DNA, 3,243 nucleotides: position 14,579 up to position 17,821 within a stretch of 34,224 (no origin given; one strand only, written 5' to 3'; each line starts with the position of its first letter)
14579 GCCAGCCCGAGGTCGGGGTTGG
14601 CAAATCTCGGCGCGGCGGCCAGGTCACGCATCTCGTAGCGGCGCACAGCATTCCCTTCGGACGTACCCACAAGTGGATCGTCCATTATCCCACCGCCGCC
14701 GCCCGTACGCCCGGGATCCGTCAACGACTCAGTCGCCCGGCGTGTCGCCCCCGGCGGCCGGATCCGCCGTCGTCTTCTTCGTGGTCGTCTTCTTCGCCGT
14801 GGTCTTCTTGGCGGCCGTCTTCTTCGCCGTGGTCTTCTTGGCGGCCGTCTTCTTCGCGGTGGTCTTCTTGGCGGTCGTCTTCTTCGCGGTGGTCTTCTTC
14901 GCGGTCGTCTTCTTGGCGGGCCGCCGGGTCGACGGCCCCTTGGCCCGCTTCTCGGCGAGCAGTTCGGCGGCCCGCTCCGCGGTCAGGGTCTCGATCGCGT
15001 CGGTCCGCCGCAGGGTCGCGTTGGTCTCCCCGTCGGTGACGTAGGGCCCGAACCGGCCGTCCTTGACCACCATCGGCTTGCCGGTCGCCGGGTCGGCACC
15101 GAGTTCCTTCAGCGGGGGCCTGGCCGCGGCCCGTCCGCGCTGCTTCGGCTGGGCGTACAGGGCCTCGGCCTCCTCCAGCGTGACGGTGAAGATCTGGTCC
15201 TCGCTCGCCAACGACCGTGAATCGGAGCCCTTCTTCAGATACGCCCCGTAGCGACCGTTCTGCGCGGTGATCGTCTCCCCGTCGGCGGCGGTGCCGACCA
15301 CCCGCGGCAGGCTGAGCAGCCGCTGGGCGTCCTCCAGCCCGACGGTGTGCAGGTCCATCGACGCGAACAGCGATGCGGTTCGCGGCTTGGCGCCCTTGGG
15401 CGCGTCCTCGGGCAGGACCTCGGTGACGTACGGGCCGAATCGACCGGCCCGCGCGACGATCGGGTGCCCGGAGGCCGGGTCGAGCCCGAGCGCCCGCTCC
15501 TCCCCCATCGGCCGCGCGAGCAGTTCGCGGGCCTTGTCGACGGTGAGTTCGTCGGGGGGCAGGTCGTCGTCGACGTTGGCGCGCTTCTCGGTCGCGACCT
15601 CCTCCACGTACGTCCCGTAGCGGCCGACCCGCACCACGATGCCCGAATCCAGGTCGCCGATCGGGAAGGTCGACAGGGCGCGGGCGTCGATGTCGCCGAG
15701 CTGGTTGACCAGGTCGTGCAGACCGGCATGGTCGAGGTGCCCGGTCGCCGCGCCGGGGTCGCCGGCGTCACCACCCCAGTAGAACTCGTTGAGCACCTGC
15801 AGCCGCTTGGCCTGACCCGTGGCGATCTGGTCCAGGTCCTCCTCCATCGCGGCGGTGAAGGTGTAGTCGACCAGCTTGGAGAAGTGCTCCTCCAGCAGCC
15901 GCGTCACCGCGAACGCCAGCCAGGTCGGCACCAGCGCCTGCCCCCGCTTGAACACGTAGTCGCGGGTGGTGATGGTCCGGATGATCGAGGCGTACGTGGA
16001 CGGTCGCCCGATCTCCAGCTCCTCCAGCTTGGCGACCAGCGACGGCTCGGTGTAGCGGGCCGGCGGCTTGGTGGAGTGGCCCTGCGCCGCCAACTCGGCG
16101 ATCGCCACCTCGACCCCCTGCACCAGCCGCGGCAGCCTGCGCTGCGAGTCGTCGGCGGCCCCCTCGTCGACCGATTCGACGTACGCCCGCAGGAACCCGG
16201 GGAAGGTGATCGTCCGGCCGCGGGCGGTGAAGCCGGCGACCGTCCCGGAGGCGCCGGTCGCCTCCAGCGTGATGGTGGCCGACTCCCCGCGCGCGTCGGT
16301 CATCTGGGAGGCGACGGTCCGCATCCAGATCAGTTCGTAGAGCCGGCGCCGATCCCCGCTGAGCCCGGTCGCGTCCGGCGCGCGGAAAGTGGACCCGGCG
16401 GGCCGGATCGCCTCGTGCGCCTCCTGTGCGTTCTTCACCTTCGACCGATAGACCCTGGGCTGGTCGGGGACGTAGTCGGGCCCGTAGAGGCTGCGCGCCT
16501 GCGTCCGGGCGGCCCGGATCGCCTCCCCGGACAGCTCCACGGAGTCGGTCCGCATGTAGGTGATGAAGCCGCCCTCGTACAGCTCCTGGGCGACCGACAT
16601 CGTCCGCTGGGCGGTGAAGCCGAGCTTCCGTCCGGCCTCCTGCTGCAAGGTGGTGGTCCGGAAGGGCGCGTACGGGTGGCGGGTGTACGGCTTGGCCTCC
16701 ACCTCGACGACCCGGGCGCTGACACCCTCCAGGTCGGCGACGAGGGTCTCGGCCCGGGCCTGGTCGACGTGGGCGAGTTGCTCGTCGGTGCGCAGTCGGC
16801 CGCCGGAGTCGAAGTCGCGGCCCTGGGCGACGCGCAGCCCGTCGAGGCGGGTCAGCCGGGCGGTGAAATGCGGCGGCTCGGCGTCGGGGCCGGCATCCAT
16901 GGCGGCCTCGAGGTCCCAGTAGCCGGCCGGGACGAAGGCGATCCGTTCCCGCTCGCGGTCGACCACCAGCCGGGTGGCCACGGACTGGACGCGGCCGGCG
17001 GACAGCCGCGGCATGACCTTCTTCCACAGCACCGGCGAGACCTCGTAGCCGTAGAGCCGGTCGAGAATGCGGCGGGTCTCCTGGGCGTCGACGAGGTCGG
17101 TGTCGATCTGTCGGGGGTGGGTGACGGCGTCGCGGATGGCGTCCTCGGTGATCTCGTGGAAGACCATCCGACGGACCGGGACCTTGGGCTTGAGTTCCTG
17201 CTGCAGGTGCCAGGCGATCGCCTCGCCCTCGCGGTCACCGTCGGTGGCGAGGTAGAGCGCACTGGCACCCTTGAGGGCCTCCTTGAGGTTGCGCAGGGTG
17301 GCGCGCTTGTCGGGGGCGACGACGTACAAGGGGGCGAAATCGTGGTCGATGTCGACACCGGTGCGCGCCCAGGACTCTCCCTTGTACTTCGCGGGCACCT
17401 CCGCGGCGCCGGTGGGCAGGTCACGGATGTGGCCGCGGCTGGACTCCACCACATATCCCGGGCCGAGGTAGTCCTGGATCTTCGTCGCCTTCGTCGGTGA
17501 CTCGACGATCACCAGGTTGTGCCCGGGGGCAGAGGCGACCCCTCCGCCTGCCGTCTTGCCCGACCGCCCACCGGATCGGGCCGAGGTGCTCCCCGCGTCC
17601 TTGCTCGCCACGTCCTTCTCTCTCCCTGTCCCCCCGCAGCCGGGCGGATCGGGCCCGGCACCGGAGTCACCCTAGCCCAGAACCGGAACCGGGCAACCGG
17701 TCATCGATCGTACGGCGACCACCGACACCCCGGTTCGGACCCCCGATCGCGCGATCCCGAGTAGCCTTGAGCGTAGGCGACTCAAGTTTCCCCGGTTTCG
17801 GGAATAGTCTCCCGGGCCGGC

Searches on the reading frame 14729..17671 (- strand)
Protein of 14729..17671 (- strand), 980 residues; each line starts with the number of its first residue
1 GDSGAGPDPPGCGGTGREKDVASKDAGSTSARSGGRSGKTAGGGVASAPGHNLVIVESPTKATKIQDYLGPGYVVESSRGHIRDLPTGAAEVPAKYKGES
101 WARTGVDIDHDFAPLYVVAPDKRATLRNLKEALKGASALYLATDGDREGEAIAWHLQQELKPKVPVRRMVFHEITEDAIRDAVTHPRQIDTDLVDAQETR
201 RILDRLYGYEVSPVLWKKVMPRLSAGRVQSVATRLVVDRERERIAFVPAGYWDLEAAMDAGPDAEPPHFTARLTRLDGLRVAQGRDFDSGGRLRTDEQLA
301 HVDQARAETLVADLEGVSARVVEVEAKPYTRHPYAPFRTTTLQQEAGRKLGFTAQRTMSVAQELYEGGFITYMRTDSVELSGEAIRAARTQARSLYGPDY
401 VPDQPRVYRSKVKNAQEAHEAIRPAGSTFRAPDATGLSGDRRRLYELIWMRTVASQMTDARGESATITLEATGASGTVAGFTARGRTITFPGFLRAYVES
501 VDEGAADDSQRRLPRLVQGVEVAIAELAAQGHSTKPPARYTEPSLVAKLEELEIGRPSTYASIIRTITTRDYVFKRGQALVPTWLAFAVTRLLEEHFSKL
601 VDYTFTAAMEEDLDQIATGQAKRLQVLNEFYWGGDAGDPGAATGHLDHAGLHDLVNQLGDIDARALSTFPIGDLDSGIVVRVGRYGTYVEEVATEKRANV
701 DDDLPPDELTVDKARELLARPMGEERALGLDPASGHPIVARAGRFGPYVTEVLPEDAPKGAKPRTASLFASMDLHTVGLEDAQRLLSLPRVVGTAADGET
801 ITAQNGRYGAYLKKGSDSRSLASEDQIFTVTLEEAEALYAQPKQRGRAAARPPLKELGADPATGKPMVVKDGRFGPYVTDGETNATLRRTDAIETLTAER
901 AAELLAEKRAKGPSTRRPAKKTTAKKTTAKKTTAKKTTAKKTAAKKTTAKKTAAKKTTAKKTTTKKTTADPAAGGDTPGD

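Call 15: search_protein_families(library=pfam, proteins=[window:14729-17671:-], max_evalue=0.001)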
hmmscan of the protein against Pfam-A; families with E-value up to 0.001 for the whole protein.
window:14729-17671:- (980 aa): 4 families
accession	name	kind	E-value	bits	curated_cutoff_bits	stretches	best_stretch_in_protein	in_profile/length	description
PF01131.25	Topoisom_bac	-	6.6e-116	388.1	35.1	1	189-627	2-410/411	DNA topoisomerase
PF13368.11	Toprim_C_rpt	-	1.6e-62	207.7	22.3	4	860-913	1-54/57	Topoisomerase C-terminal repeat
PF01751.28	Toprim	-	1.9e-19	70.1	23.1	1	53-174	2-96/96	Toprim domain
PF07382.16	HC2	-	4.4e-12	46.9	40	1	890-972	58-140/194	Histone H1-like nucleoprotein HC2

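Call 21: find_homologous_proteins(query=window:14729-17611:-, max_evalue=1e-100)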
Query window:14729-17611:- (960 aa): 8000 proteins with E <= 1e-100 among 8000 candidates; the best 120 are listed.
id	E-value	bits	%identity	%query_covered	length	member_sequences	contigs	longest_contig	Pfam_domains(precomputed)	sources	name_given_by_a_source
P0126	0.0e+0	2111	100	100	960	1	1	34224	PF13368.12,PF01131.26,PF07382.17,PF01751.29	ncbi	-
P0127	0.0e+0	1648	83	90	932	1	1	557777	PF13368.12,PF01131.26,PF01751.29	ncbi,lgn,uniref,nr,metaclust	ncbi:DNA topoisomerase I [Raineyella antarctica]|uniref:DNA topoisomerase 1 n=1 Tax=Raineyella antar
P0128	0.0e+0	1635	83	90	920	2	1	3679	PF13368.12,PF01131.26,PF07382.17,PF01751.29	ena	-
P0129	0.0e+0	1632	84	90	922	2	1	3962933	PF13368.12,PF01131.26,PF01751.29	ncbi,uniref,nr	ncbi:type I DNA topoisomerase [Raineyella sp. W15-4]|uniref:type I DNA topoisomerase n=1 Tax=Raineye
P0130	0.0e+0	1631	84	90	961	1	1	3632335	PF13368.12,PF01131.26,PF07382.17,PF01751.29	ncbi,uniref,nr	ncbi:type I DNA topoisomerase [Raineyella sp. LH-20]|uniref:type I DNA topoisomerase n=1 Tax=Raineye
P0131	0.0e+0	1628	81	96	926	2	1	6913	PF13368.12,PF01131.26,PF01751.29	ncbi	-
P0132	0.0e+0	1609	82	90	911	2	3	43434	PF13368.12,PF01131.26,PF07382.17,PF01751.29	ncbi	-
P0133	0.0e+0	1427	74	89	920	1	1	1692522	PF13368.12,PF01131.26,PF07382.17,PF01751.29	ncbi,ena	-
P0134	0.0e+0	1423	73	90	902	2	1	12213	PF13368.12,PF01131.26,PF01751.29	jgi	-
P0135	0.0e+0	1417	72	90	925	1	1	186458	PF13368.12,PF01131.26,PF07382.17,PF01751.29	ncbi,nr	ncbi:MAG TPA: type I DNA topoisomerase [Propionibacteriaceae bacterium]|nr:type I DNA topoisomerase 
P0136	0.0e+0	1416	74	90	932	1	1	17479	PF13368.12,PF01131.26,PF07382.17,PF01751.29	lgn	-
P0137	0.0e+0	1415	73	90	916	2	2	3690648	PF13368.12,PF01131.26,PF01751.29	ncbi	ncbi:type I DNA topoisomerase [Propionibacteriaceae bacterium Y1685]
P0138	0.0e+0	1412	71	90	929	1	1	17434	PF13368.12,PF01131.26,PF07382.17,PF01751.29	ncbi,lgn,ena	-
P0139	0.0e+0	1411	73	91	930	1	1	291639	PF13368.12,PF01131.26,PF07382.17,PF01751.29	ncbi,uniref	ncbi:type I DNA topoisomerase [Microlunatus sp. GCM10028923]|uniref:type I DNA topoisomerase n=1 Tax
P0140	0.0e+0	1410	72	92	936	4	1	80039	PF13368.12,PF01131.26,PF01751.29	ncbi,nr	ncbi:MAG: topA [Propionibacteriaceae bacterium]|nr:topA [Propionibacteriaceae bacterium]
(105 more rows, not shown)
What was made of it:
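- Host identity: TopA is 83-84% identical to Raineyella (call 21).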

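Call 33: find_encoding_contigs(protein=P0129, flank=10000, max_places=1)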
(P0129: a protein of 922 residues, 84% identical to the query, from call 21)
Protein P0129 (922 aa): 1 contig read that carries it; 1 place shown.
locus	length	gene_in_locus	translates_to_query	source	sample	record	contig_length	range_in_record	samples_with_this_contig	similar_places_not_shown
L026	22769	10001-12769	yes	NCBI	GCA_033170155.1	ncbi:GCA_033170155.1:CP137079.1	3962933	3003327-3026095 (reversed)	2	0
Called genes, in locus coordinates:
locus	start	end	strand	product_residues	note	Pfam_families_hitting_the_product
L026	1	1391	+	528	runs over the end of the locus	PF01943:Polysacc_synt, PF13440:Polysacc_synt_3 (weak)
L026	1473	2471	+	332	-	PF01073:3Beta_HSD, PF01370:Epimerase, PF02719:Polysacc_synt_2, PF04321:RmlD_sub_bind, PF07993:NAD_binding_4, PF13460:NAD_binding_10, PF16363:GDP_Man_Dehyd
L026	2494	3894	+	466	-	PF00908:dTDP_sugar_isom, PF01370:Epimerase, PF04321:RmlD_sub_bind, PF07993:NAD_binding_4 (weak)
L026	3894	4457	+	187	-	-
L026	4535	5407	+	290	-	PF00483:NTP_transferase, PF12804:NTP_transf_3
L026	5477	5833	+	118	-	PF01479:S4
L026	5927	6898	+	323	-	PF01757:Acyl_transf_3, PF07786:HGSNAT_cat (faint)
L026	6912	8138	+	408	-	PF09594:GT87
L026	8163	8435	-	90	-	-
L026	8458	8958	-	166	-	-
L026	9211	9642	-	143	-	PF00011:HSP20, PF17886:ArsA_HSP20 (weak)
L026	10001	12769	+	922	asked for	PF01751:Toprim, PF01131:Topoisom_bac, PF13368:Toprim_C_rpt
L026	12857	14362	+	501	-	PF05235:CHAD (weak)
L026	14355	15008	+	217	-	PF02223:Thymidylate_kin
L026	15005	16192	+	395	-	PF13177:DNA_pol3_delta2, PF00004:AAA (weak), PF09115:DNApol3-delta_C (weak)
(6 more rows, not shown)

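Call 34: find_encoding_contigs(protein=P0130, flank=10000, max_places=1)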
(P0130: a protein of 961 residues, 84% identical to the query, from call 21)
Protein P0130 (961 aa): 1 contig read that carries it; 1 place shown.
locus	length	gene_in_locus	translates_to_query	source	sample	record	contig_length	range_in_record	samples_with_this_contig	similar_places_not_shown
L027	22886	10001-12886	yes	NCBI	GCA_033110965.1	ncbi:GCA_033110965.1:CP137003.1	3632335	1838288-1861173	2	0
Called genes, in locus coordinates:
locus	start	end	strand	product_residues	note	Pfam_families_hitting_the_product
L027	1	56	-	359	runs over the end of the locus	PF13641:Glyco_tranf_2_3, PF00535:Glycos_transf_2, PF13632:Glyco_trans_2_3 (faint)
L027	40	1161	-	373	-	PF13439:Glyco_transf_4, PF13579:Glyco_trans_4_4, PF20706:GT4-conflict, PF00534:Glycos_transf_1, PF13692:Glyco_trans_1_4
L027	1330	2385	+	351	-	PF13439:Glyco_transf_4, PF20706:GT4-conflict, PF00534:Glycos_transf_1, PF13692:Glyco_trans_1_4, PF13524:Glyco_trans_1_2 (weak)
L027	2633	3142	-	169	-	-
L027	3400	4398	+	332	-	PF01073:3Beta_HSD, PF01370:Epimerase, PF02719:Polysacc_synt_2, PF04321:RmlD_sub_bind, PF07993:NAD_binding_4, PF13460:NAD_binding_10, PF16363:GDP_Man_Dehyd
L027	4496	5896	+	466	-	PF00908:dTDP_sugar_isom, PF01370:Epimerase, PF04321:RmlD_sub_bind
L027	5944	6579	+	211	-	-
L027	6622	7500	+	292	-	PF00483:NTP_transferase, PF12804:NTP_transf_3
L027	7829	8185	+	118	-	PF01479:S4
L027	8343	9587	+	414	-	PF09594:GT87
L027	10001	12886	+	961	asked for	PF01751:Toprim, PF01131:Topoisom_bac, PF13368:Toprim_C_rpt, PF07382:HC2 (weak), PF13368:Toprim_C_rpt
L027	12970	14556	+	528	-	PF05235:CHAD (weak)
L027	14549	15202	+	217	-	PF02223:Thymidylate_kin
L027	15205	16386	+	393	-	PF13177:DNA_pol3_delta2, PF00004:AAA (weak), PF09115:DNApol3-delta_C (weak)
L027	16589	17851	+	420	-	PF07681:DoxX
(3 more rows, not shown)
